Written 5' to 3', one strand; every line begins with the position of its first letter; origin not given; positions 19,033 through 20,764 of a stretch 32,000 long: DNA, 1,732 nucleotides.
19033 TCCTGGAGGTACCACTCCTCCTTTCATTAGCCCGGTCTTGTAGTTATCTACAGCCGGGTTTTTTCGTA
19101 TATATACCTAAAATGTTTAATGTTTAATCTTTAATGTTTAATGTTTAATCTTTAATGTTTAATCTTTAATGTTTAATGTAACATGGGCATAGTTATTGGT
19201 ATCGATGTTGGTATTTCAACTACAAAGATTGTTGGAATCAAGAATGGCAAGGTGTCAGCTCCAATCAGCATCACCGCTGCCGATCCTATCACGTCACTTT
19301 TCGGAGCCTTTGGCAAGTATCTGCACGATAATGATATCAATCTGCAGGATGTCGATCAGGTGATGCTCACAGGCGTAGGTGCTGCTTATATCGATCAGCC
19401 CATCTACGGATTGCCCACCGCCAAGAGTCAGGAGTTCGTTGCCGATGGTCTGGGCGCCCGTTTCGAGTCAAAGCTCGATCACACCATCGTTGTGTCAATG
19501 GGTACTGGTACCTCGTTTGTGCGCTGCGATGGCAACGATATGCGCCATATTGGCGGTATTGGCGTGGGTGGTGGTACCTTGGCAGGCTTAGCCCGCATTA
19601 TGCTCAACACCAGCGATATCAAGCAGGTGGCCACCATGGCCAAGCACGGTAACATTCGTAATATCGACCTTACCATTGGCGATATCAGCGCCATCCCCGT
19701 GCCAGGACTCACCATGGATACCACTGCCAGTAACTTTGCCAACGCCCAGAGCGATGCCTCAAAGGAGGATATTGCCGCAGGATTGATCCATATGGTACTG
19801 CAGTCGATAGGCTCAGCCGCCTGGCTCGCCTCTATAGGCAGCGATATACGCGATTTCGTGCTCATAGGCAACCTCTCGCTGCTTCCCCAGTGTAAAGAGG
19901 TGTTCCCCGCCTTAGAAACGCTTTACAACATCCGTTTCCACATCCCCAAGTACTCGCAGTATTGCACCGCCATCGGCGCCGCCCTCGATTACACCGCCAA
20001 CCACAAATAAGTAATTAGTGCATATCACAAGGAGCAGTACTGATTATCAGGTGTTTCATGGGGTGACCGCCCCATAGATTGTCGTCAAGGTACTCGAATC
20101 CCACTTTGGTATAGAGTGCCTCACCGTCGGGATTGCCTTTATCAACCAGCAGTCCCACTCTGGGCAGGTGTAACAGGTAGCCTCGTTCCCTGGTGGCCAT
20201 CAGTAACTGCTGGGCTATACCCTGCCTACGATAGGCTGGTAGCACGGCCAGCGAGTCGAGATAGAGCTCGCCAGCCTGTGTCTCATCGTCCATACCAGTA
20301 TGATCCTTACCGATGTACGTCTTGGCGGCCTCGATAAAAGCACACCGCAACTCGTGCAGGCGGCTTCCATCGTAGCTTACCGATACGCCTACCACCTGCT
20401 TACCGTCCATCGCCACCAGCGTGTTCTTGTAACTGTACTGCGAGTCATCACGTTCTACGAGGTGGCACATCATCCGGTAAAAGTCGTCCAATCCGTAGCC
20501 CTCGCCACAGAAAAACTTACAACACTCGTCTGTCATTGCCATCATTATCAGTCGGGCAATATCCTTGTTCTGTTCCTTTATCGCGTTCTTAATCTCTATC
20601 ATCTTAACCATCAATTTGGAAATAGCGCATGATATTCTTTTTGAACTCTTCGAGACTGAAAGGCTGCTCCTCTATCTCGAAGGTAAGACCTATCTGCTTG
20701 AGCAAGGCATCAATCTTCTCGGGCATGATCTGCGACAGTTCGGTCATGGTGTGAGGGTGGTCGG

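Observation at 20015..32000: Eight-gene coupled operon joining polyamine-type biosynthetic enzymes to a complete two-stage export machine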

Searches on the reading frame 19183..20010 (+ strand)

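Call 13: search_protein_families(library=pfam, proteins=[window:19183-20010:+], max_evalue=0.00001)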
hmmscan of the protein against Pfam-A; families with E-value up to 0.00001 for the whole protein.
window:19183-20010:+ (275 aa): 2 families
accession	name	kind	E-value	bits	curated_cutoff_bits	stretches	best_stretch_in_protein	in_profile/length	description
PF03630.20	Fumble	-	1.4e-19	71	28.5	1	102-230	150-291/334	Fumble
PF01869.26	BcrAD_BadFG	-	6.9e-11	42.6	31.5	1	5-268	1-269/271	BadF/BadG/BcrA/BcrD ATPase family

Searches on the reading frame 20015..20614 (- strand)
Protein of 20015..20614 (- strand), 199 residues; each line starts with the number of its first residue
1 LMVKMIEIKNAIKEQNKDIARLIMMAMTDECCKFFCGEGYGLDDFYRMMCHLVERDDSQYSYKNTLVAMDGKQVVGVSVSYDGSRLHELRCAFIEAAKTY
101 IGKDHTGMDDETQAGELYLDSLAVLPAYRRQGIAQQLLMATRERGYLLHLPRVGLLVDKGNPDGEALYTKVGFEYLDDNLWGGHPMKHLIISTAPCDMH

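Call 5: search_protein_families(library=pfam, proteins=[window:20015-20614:-], max_evalue=0.01)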
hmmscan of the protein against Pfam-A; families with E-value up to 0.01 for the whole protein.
window:20015-20614:- (199 aa): 4 families
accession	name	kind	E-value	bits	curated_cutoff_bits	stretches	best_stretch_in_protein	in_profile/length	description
PF13508.13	Acetyltransf_7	-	5.3e-10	40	27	1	108-174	28-83/84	Acetyltransferase (GNAT) domain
PF00583.31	Acetyltransf_1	-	1.5e-09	38.6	20.7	1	105-173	55-116/116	Acetyltransferase (GNAT) family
PF13673.13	Acetyltransf_10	-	1e-07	32.4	23.6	1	115-178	51-112/128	Acetyltransferase (GNAT) domain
PF08445.16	FR47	-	0.0011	19.4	22.1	1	118-181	23-85/86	FR47-like protein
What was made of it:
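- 20015..20611 (-): GNAT acetyltransferase (198 aa). It is the last gene and converges on a pantothenate-kinase-like gene that ends at 20010. Acetyltransf_7/_1/_10 at 32-40 bits (call 5).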

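Call 6: search_protein_families(library=ncbifam, proteins=[window:20015-20614:-], max_evalue=0.01)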
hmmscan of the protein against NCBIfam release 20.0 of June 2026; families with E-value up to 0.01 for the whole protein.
window:20015-20614:- (199 aa): 7 families
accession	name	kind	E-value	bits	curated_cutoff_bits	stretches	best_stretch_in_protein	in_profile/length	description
NF002959.0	PRK03624.1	equivalog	1.2e-06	28.3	124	1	119-177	75-133/147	GNAT family acetyltransferase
NF033083.0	AAC_3_I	equivalog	8e-06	26.1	200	1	111-173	72-134/145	AAC(3)-I family aminoglycoside N-acetyltransferase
TIGR01575.1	rimI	equivalog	2.6e-05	24.4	86.4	1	114-175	53-114/132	ribosomal protein S18-alanine N-acetyltransferase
NF000108.1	AAC_2p_Ia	exception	0.00029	20.9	350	1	104-179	64-134/178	aminoglycoside N-acetyltransferase AAC(2')-Ia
NF041716.1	HxA_phane_GNAT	equivalog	0.00079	19.4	250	1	116-178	82-145/152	cyclophane-containing RiPP N-acetyltransferase HaaN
TIGR03448.1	mycothiol_MshD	equivalog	0.0013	18.1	163.1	1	109-177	223-289/294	mycothiol synthase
NF040501.1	resist_ArsN2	equivalog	0.003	17.2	125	0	111-158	43-90/133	arsenic resistance N-acetyltransferase ArsN2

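Call 43: search_solved_structures(query=window:20015-20611:-, max_evalue=1)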
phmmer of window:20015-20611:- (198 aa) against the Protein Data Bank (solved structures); distinct sequences matched with E-value up to 1: 38.
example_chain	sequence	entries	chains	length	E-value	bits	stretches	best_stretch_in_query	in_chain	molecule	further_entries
1u6m_A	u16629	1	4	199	3.1e-10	43.3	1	7-188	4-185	acetyltransferase, GNAT family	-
2ge3_A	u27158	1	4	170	0.00021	24.3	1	120-174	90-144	probable acetyltransferase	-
4m85_A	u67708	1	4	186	0.00035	23.5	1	9-189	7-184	N-acetyltransferase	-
6vr2_A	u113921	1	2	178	0.00063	22.7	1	104-175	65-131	Aminoglycoside 2'-N-acetyltransferase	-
6vou_A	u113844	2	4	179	0.00064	22.7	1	104-175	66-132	Aminoglycoside 2'-N-acetyltransferase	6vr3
6vta_A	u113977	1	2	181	0.00065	22.7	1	104-175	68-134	Aminoglycoside 2'-N-acetyltransferase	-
7jzs_A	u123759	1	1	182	0.00066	22.6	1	104-175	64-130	Aminoglycoside 2'-N-acetyltransferase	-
5us1_A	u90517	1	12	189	0.00071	22.5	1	104-175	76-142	Aminoglycoside 2'-N-acetyltransferase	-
6wqb_A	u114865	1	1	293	0.0015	21.5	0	111-185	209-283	N-terminal acetyltransferase, GNAT family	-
6wqc_A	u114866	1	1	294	0.0015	21.5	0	111-185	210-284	N-terminal acetyltransferase, GNAT family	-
9mgs_A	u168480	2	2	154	0.0026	20.7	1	111-172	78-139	Aminoglycoside acetyltransferase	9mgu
1bo4_A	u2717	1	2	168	0.0041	20.1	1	111-172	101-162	PROTEIN (SERRATIA MARCESCENS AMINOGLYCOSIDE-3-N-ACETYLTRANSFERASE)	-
6bvc_A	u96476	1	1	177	0.0042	20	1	111-172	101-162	Aminoglycoside-(3)-N-acetyltransferase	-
9mto_A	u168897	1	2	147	0.0085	19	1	113-171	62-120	[Ribosomal protein bS18]-alanine N-acetyltransferase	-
2g3a_A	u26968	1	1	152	0.0098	18.8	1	106-174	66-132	acetyltransferase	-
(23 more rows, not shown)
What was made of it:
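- On SpeG-type spermidine/spermine N-acetyltransferase: NCBIfam hits are far below their cutoffs (calls 6, 43).
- The GNAT's weak similarities are to aminoglycoside N-acetyltransferases such as AAC(2') and AAC(3) (calls 6, 43).
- Tried and rejected: SpeG-type GNAT: rejected (call 43).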
